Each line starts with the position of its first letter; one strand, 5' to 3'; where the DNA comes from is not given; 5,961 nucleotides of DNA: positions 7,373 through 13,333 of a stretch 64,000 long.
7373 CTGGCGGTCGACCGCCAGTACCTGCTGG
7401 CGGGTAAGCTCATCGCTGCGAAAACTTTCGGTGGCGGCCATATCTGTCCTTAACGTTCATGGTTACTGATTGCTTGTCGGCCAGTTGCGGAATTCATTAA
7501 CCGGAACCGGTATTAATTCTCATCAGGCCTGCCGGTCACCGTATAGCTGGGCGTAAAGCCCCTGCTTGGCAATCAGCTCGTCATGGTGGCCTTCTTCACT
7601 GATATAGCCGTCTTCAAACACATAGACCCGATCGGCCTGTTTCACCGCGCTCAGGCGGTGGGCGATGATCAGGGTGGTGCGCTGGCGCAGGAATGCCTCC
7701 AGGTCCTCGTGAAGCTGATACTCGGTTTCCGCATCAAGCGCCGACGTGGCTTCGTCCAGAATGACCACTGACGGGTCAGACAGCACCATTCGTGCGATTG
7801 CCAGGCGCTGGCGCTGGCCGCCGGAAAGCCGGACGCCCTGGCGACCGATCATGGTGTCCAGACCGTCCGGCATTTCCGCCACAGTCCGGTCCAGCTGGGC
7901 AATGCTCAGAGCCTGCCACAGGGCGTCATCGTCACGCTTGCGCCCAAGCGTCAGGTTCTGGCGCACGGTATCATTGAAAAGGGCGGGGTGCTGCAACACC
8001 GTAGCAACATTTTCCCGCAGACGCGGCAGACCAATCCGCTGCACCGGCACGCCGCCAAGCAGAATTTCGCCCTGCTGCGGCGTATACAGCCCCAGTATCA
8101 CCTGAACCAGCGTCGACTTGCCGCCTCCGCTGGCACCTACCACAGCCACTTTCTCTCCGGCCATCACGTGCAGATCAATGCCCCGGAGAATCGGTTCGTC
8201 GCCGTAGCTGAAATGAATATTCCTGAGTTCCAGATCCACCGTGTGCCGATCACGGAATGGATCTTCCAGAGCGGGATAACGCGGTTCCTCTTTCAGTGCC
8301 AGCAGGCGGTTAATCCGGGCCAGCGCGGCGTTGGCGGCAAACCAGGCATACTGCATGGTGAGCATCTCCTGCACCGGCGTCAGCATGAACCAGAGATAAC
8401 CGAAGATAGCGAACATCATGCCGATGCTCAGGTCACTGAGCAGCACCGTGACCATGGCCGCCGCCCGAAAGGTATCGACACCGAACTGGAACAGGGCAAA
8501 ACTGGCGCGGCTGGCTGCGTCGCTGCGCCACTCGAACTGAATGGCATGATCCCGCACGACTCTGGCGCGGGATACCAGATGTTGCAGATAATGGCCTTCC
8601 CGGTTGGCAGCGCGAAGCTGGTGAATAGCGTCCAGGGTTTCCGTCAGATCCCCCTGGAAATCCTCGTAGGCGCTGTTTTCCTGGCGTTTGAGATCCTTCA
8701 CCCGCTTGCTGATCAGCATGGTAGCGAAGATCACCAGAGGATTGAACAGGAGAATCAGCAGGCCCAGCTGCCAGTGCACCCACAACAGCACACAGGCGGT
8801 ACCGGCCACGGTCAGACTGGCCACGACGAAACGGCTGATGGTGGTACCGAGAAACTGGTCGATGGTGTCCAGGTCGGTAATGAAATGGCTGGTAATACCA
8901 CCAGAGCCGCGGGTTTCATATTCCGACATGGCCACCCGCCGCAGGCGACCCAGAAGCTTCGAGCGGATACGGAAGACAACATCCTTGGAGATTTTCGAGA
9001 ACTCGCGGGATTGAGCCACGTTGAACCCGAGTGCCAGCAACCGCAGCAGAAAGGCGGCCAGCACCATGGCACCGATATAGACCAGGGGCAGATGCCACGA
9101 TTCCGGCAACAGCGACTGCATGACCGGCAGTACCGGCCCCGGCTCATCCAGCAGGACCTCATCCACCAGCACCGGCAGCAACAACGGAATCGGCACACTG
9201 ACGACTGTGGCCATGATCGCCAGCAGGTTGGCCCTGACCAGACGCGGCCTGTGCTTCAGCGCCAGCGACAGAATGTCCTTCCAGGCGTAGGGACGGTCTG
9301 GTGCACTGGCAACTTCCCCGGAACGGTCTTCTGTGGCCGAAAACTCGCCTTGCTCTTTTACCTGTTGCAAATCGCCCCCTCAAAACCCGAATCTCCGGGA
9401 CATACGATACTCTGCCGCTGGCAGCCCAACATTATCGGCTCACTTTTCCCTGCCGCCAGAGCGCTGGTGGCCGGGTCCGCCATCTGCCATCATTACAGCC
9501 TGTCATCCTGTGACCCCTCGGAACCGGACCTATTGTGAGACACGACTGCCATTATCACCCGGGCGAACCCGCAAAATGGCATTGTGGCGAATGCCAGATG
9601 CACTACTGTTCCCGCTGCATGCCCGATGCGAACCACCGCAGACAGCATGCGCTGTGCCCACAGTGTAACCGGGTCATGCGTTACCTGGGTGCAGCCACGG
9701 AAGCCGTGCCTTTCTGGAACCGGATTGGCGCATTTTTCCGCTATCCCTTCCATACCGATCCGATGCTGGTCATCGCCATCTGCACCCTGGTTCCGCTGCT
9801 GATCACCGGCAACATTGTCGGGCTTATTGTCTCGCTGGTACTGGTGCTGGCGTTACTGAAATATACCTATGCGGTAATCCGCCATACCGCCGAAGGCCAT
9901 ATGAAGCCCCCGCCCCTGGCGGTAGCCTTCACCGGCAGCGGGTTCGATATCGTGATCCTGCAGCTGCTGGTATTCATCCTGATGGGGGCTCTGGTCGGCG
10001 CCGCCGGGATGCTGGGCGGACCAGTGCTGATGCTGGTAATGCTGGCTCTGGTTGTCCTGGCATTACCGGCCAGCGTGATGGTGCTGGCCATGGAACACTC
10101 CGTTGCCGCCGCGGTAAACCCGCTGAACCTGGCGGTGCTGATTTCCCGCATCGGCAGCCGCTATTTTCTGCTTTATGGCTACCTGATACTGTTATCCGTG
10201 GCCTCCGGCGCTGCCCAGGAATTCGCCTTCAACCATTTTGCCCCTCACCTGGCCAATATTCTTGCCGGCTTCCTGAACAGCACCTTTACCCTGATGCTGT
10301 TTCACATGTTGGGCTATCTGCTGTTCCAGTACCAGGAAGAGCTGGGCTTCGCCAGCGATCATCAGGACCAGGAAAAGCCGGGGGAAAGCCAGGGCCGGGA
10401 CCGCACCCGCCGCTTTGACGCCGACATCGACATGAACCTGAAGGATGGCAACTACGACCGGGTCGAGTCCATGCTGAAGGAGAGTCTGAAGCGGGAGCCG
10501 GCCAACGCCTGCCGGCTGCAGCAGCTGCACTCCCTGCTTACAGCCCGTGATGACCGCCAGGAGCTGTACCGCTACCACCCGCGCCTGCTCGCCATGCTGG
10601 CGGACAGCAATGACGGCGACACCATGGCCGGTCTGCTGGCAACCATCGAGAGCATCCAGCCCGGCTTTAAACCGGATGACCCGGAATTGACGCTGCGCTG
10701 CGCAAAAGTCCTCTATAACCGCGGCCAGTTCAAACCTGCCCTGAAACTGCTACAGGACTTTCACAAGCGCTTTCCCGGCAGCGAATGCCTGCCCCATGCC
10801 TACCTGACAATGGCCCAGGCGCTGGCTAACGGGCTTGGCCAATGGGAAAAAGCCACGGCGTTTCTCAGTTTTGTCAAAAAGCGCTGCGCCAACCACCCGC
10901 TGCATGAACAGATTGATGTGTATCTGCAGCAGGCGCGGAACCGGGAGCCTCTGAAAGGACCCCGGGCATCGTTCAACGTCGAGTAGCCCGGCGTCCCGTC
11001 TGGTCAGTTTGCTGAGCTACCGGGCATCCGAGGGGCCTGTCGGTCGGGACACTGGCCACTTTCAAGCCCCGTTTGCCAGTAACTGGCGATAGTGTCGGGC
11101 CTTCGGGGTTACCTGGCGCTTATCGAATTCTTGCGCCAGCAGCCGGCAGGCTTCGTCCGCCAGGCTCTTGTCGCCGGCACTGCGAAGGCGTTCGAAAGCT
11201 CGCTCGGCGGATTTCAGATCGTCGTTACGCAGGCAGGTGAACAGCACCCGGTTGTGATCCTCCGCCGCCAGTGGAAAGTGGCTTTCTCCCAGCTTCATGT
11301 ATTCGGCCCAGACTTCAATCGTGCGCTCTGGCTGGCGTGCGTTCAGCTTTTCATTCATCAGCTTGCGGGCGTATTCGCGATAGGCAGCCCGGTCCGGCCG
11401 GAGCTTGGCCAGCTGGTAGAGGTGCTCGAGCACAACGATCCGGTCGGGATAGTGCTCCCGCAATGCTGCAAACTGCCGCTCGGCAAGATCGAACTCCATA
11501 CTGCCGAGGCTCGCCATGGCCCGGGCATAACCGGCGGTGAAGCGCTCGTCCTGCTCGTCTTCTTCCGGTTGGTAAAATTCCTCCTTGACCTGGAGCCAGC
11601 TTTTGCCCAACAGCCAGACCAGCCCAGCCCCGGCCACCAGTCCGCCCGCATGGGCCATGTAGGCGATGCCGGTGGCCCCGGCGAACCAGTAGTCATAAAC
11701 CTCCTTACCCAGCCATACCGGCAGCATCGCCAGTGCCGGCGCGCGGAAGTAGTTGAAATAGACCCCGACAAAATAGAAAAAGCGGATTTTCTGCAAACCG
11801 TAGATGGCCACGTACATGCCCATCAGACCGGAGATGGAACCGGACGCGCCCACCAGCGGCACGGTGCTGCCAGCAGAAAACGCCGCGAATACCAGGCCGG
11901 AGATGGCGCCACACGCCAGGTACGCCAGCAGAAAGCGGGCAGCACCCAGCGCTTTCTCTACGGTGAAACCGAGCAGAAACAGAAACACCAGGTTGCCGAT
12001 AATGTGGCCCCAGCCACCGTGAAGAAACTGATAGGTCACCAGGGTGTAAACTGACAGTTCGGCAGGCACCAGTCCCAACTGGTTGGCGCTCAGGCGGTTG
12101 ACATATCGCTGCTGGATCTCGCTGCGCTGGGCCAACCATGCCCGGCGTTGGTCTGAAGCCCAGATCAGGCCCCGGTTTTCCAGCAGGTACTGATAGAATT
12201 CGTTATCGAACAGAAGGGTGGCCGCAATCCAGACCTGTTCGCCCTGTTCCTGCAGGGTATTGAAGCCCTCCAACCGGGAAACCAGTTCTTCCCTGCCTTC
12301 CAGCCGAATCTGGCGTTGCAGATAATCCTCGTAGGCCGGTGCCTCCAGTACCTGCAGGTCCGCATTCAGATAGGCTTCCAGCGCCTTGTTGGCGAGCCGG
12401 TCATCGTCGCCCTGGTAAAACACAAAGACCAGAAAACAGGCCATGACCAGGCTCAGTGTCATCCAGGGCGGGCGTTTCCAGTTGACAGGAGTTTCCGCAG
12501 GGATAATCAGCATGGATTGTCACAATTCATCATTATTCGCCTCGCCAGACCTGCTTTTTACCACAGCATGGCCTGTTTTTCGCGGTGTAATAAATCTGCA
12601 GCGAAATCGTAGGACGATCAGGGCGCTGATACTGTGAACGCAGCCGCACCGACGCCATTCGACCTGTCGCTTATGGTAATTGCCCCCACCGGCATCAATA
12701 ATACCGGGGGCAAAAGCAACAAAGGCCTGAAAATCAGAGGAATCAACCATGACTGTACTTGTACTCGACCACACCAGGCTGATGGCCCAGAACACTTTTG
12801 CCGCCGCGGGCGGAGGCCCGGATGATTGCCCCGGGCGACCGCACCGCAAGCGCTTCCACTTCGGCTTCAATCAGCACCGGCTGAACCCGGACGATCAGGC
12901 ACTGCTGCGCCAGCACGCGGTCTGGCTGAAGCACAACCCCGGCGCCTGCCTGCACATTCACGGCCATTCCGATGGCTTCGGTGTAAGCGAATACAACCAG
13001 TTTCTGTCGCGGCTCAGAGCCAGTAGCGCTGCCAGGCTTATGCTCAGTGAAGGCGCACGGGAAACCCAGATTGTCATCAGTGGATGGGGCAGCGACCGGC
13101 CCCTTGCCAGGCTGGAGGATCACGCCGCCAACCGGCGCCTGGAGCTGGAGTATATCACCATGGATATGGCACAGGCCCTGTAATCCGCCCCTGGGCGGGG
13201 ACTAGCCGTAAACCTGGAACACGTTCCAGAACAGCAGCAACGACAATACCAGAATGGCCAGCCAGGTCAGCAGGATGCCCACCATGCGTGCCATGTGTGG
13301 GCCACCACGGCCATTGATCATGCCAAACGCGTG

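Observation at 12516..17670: Same 10-bp-phased direct-repeat box in two divergent promoters 5 kb apart (candidate PdsR box)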

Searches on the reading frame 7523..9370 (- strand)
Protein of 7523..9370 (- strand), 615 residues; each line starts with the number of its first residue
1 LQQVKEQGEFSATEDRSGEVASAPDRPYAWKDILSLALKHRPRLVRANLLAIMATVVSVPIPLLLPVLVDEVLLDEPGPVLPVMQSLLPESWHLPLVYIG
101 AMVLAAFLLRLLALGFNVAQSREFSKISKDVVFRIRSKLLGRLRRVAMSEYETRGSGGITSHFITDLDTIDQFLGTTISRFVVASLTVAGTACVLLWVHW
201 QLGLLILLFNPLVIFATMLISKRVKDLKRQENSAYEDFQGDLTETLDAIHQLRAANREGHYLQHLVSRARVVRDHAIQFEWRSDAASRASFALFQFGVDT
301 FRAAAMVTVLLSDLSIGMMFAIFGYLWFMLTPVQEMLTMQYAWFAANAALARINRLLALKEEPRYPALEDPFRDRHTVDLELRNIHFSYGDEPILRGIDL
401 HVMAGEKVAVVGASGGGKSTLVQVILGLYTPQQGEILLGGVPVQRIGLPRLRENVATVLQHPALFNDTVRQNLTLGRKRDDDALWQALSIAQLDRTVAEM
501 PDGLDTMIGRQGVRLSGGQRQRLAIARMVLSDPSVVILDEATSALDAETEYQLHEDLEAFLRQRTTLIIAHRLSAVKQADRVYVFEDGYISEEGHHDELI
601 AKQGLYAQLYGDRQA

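Call 8: search_protein_families(library=ncbifam, proteins=[window:7523-9370:-], max_evalue=0.01)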
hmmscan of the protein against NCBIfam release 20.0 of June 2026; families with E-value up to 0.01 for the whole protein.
window:7523-9370:- (615 aa): 189 families (the best 25 are shown)
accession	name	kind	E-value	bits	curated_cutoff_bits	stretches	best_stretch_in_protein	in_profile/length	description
TIGR02203.1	MsbA_lipidA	equivalog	4.3e-105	352.4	602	1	30-610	2-566/572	lipid A export permease/ATP-binding protein MsbA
TIGR02204.1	MsbA_rel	hypoth_equivalog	4.4e-96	322.8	780.4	1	121-609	79-571/576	ABC transporter, permease/ATP-binding protein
TIGR03796.1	NHLM_micro_ABC1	equivalog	1.5e-87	294.5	853.3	1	41-609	153-708/710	NHLP family bacteriocin export ABC transporter peptidase/permease/ATPase subunit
NF045513.1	HepA_fam_ABC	equivalog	9.6e-86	288.5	725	1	96-606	94-602/610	heterocyst formation ABC transporter subunit HepA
TIGR03375.1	type_I_sec_LssB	subfamily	4.6e-83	279.7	693.1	1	123-602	212-691/696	type I secretion system permease/ATPase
TIGR03797.1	NHLM_micro_ABC2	equivalog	1.5e-82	278.2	709.4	1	23-610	116-682/686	NHLP bacteriocin export ABC transporter permease/ATPase subunit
NF008381.0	PRK11176.1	equivalog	6.6e-82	275.7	867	1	101-610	69-576/582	lipid A ABC transporter ATP-binding protein/permease MsbA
TIGR00958.1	3a01208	subfamily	7.6e-82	275.7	874.6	1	32-609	151-710/711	antigen peptide transporter 2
TIGR02857.1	CydD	equivalog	2.4e-79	267.7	435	1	42-583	3-527/529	thiol reductant ABC exporter subunit CydD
NF008056.1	PRK10790.1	equivalog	1.2e-78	265.1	746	1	34-611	15-573/584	SmdB family multidrug efflux ABC transporter permease/ATP-binding protein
NF052233.1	CphA_assoc_ABC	equivalog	4.3e-77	260.1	880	1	35-611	177-741/766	cyanophycin metabolism-associated ABC transporter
TIGR01846.1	type_I_sec_HlyB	subfamily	6e-76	256.2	725.55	1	103-611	182-690/694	type I secretion system permease/ATPase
NF010178.0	PRK13657.1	equivalog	6.5e-75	252.7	733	1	138-609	94-566/588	glucan ABC transporter ATP-binding protein/ permease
TIGR01193.1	bacteriocin_ABC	subfamily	2.8e-74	250.9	523.85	1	103-610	202-706/708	peptide cleavage/export ABC transporter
TIGR02868.1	CydC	equivalog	3.2e-74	250.5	329.05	1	102-573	52-530/530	thiol reductant ABC exporter subunit CydC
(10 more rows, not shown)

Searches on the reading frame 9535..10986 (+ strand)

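Call 7: search_protein_families(library=ncbifam, proteins=[window:9535-10986:+])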
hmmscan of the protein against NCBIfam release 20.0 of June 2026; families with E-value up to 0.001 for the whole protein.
window:9535-10986:+ (483 aa): 1 family
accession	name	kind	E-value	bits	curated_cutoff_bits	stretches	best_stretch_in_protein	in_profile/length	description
TIGR02795.1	tol_pal_ybgF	equivalog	0.00021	21.9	90.1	1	391-450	47-105/119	tol-pal system protein YbgF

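Call 72: search_protein_families(library=pfam, proteins=[window:9535-10986:+], max_evalue=0.0001)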
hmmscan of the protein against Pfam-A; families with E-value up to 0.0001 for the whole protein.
window:9535-10986:+ (483 aa): 3 families
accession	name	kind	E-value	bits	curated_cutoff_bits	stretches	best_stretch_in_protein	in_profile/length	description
PF14559.12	TPR_19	-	6.2e-06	26.9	25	0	380-408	22-50/68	Tetratricopeptide repeat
PF13428.12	TPR_14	-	7e-06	26.7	23.5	0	383-416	1-34/44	Tetratricopeptide repeat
PF13174.12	TPR_6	-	5e-05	24.1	26.3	0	390-416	7-33/33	Tetratricopeptide repeat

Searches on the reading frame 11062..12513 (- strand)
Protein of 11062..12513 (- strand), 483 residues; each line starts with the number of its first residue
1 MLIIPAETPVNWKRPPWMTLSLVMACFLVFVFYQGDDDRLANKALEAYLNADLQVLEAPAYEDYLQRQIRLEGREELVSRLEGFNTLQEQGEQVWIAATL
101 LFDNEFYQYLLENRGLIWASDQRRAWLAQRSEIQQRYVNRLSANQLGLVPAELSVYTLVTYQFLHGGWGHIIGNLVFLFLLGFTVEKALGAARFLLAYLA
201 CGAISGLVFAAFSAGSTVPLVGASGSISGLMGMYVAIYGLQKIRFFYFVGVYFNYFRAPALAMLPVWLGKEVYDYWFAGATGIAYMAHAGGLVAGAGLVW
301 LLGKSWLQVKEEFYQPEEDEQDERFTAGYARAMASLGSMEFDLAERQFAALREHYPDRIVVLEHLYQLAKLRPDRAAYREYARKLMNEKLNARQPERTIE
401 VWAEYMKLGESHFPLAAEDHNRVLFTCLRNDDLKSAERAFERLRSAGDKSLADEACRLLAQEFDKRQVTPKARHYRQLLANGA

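Call 7: search_protein_families(library=ncbifam, proteins=[window:11062-12513:-])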
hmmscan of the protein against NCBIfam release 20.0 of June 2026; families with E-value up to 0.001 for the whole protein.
window:11062-12513:- (483 aa): 3 families
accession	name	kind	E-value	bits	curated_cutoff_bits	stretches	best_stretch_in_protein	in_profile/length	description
TIGR03902.1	rhom_GG_sort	equivalog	4.3e-07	30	84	1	157-298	18-152/154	rhombosortase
TIGR04239.1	rhombo_GlpG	equivalog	0.00015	21.6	250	1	152-300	132-266/271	rhomboid family intramembrane serine protease GlpG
NF008155.0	PRK10907.1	equivalog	0.00092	18.6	335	0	153-296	133-262/276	rhomboid family intramembrane serine protease GlpG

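Call 72: search_protein_families(library=pfam, proteins=[window:11062-12513:-], max_evalue=0.0001)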
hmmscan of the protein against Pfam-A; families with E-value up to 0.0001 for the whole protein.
window:11062-12513:- (483 aa): 1 family
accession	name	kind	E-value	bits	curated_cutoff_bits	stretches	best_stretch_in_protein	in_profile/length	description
PF01694.28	Rhomboid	-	8e-26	91.4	22.6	1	154-304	3-142/143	Rhomboid domain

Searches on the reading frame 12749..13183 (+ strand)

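Call 7: search_protein_families(library=ncbifam, proteins=[window:12749-13183:+])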
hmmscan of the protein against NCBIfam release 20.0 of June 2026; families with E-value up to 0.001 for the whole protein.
window:12749-13183:+ (144 aa): 21 families
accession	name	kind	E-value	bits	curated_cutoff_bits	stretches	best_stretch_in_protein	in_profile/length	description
TIGR02802.1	Pal_lipo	equivalog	5.7e-19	68.1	125.35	1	36-134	2-103/104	peptidoglycan-associated lipoprotein Pal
NF053611.1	YiaD_Gzip_OmpA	equivalog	5.2e-17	62.2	175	1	37-133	105-204/206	YiaD family glycine zipper/OmpA-like lipoprotein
NF053612.1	anchor_PA1041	equivalog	9.2e-15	55.2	250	1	35-134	132-234/236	PA1041 family peptidoglycan-binding anchor lipoprotein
NF053585.1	OMP_LP_YfiB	equivalog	1.7e-13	50.7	128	1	37-130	59-155/163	outer membrane lipoprotein YfiB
NF053613.1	OMP_toxin_LptF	equivalog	5.6e-12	45.9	400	1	38-133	145-243/256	lipotoxin F family OmpA-related lipoprotein LptF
NF008067.1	PRK10802.1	equivalog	3e-11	43.5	261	1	37-130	70-166/171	peptidoglycan-associated lipoprotein Pal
NF045787.1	OmpABordt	equivalog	5.1e-10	39.4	200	1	37-136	88-190/194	outer membrane protein OmpA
NF053607.1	CHU_0125_OmpA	equivalog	6.8e-10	38.1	620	1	39-135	536-636/639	CHU_0125 family OmpA-like outer membrane integrity protein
NF052230.1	T9SS_PorE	exception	2.1e-08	32.9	600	1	38-118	519-599/648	PorE family type IX secretion system protein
NF033763.1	exchanger_TraB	exception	3.6e-08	31.8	700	1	36-133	394-495/522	outer membrane exchange protein TraB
NF007804.1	PRK10510.1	equivalog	1.5e-07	31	307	1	39-134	117-215/219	OmpA family lipoprotein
TIGR03350.1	type_VI_ompA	equivalog_domain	1.8e-07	31.1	139.8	1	38-133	34-135/137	type VI secretion system protein TssL, long form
TIGR03789.1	pdsO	hypoth_equivalog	4e-07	29.9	152.2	1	42-126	147-234/243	sortase-associated OmpA-like protein PdsO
NF008071.1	PRK10808.1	equivalog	9.8e-07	28.4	277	1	38-121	235-320/358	porin OmpA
NF006541.1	PRK09038.1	equivalog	1.2e-05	25.1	283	1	40-133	147-246/253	flagellar motor protein MotD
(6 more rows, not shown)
